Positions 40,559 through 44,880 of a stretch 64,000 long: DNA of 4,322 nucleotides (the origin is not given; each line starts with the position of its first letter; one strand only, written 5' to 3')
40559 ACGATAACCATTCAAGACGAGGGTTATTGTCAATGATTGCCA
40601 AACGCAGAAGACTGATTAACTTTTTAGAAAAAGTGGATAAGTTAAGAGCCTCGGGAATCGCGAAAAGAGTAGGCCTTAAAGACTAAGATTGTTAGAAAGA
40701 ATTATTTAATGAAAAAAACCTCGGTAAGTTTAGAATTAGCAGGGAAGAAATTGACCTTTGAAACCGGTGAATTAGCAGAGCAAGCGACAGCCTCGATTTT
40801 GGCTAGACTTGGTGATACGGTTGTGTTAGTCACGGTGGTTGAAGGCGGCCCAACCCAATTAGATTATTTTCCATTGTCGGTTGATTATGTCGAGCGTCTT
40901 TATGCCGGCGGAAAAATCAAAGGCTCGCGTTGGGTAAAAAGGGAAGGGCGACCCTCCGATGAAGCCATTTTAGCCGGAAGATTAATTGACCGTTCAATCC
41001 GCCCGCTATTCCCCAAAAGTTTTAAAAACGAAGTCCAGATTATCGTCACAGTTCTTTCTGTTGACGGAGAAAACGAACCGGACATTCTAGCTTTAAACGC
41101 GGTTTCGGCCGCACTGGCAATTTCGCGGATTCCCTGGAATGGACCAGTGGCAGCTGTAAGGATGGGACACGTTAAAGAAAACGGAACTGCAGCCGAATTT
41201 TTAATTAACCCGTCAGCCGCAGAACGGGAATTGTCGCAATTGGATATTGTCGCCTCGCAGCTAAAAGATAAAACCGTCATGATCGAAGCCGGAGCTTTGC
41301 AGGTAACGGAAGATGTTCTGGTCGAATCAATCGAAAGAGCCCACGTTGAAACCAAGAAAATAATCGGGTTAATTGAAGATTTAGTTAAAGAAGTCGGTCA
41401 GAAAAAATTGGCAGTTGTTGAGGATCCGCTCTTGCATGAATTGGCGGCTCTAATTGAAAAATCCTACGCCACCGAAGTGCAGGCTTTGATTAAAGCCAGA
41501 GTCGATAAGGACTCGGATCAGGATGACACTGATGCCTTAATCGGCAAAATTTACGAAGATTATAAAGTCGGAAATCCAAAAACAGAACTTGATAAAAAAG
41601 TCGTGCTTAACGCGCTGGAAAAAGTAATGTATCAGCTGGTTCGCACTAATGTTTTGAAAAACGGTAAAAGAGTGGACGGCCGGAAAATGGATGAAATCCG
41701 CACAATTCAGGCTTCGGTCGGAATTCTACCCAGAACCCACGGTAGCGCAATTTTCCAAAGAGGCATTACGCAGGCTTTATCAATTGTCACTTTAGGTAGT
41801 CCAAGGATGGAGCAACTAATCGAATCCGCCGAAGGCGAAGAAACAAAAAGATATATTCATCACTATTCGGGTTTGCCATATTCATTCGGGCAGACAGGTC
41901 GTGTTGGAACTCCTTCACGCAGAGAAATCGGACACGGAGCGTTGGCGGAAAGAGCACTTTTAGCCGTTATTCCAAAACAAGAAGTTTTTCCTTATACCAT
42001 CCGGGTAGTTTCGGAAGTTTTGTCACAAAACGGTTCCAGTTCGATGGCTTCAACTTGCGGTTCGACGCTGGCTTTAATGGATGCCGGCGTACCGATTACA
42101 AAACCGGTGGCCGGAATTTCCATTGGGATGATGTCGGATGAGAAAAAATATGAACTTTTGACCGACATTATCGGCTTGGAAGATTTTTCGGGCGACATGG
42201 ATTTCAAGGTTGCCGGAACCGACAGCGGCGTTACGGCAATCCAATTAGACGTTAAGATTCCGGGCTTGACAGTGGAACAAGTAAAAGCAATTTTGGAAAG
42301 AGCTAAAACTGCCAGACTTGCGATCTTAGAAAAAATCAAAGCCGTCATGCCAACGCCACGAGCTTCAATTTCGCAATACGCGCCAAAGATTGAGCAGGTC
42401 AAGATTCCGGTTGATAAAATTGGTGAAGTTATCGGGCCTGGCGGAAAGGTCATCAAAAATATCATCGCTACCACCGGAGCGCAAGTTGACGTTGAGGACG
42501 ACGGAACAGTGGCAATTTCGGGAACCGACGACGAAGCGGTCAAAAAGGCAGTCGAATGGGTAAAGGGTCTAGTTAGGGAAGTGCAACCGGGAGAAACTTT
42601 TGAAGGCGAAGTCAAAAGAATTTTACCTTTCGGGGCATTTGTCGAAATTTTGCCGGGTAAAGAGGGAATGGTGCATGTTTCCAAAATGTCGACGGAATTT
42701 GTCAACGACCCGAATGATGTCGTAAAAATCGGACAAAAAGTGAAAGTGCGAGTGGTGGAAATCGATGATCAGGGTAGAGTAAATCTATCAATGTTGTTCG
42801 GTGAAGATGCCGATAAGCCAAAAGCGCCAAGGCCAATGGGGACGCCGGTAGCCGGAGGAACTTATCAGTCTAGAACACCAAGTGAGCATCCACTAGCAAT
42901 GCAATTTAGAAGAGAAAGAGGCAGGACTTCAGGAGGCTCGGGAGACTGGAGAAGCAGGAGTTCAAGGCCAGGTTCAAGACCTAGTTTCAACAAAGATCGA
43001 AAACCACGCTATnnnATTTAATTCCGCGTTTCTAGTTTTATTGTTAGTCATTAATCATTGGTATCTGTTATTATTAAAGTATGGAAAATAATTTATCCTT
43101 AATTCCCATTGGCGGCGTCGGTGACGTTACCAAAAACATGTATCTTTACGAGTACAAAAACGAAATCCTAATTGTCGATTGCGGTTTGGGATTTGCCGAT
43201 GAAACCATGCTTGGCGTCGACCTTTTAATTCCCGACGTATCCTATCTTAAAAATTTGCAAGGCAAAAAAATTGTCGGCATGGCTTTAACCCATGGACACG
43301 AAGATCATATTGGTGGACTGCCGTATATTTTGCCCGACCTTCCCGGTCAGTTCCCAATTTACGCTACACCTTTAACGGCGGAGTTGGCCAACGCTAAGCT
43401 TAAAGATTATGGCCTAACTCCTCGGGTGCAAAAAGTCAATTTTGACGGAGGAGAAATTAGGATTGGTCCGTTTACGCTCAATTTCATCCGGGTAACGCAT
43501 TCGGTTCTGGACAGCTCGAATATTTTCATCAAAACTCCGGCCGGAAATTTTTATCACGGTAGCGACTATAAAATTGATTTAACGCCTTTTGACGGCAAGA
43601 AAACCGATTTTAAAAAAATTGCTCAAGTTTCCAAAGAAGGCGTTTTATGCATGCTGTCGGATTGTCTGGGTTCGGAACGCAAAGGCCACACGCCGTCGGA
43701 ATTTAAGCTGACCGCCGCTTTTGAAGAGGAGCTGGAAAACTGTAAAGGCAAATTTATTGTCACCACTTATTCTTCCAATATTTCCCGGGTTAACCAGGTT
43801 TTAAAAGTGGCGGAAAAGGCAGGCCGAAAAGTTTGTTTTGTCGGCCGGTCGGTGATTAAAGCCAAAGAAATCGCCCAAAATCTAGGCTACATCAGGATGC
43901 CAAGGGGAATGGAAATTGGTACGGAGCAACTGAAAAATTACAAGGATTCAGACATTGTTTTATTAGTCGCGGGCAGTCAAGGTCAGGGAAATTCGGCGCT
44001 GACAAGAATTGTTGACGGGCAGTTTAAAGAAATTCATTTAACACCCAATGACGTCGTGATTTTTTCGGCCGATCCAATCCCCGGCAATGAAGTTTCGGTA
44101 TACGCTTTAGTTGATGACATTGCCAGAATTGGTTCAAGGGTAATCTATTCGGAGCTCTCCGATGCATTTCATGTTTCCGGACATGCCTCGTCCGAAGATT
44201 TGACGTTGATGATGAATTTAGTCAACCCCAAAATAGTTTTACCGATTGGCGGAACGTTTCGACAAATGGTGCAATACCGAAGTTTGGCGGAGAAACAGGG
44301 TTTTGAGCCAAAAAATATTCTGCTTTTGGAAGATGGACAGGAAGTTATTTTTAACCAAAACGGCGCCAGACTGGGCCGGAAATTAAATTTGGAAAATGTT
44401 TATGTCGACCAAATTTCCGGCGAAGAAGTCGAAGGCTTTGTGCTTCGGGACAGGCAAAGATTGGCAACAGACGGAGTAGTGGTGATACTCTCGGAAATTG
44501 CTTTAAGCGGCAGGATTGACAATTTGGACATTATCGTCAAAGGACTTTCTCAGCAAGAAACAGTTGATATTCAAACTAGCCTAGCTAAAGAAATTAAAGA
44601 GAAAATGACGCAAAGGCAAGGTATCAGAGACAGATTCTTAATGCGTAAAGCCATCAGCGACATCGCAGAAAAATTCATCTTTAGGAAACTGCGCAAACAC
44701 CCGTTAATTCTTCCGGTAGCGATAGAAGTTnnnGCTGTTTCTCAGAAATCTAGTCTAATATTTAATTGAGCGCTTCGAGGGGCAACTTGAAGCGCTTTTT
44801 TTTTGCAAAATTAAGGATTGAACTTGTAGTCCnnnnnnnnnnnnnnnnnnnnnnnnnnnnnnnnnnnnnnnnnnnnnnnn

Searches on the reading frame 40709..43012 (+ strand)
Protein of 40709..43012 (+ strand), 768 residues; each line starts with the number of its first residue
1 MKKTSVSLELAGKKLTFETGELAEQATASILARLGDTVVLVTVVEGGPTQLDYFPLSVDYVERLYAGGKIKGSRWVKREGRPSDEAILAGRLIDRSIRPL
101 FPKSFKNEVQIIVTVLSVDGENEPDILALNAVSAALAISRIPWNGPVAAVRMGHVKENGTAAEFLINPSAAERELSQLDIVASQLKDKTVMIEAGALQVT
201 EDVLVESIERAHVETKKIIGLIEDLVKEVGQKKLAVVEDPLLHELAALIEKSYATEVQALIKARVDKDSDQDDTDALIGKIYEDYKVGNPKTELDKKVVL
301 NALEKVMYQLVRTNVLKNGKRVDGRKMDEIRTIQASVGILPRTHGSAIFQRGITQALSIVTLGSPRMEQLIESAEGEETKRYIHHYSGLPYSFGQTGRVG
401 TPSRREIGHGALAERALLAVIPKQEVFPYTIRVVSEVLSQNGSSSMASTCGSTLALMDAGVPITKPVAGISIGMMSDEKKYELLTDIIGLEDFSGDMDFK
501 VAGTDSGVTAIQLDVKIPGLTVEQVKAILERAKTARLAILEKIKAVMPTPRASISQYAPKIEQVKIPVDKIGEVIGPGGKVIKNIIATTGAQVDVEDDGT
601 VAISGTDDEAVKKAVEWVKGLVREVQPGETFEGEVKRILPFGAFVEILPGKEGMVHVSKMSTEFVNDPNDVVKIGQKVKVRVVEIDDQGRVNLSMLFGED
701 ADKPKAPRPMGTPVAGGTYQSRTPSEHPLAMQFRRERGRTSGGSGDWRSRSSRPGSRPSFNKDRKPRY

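Call 45: search_protein_families(library=pfam, proteins=[window:40709-43012:+], max_evalue=0.00001)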
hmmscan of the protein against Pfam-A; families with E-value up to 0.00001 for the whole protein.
window:40709-43012:+ (768 aa): 6 families
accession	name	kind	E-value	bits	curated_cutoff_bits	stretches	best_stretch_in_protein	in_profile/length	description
PF01138.27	RNase_PH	-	4.9e-55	185.9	25.5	2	13-142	3-130/130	3' exoribonuclease family, domain 1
PF00575.29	S1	-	3e-20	72.8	22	1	625-695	2-73/74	S1 RNA binding domain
PF03725.20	RNase_PH_C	-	5.4e-14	52.3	20.8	1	145-212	1-65/67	3' exoribonuclease family, domain 2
PF00013.35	KH_1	-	5.7e-14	52.1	21.5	1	562-618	2-64/66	KH domain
PF23459.1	S1_RRP5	-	1.3e-07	32.4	27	1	625-689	1-65/72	RRP5 S1 domain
PF03726.19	PNPase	-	1.3e-06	29.2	24.6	1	246-326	3-81/81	Polyribonucleotide nucleotidyltransferase, RNA binding domain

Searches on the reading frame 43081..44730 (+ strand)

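Call 45: search_protein_families(library=pfam, proteins=[window:43081-44730:+], max_evalue=0.00001)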
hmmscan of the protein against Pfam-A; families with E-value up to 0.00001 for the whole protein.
window:43081-44730:+ (550 aa): 4 families
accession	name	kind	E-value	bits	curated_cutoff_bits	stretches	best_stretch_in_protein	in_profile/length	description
PF22505.1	RNase_J_b_CASP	-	1.5e-40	138.3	27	1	223-346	2-125/126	Ribonuclease J, beta-CASP domain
PF17770.6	RNase_J_C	-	7.5e-12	46.6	23.8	1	454-550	1-102/102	Ribonuclease J C-terminal domain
PF00753.33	Lactamase_B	-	1.5e-10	41.7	22.7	1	15-84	3-64/196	Metallo-beta-lactamase superfamily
PF12706.13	Lactamase_B_2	-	3.5e-07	30.4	27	1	32-163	5-143/200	Beta-lactamase superfamily domain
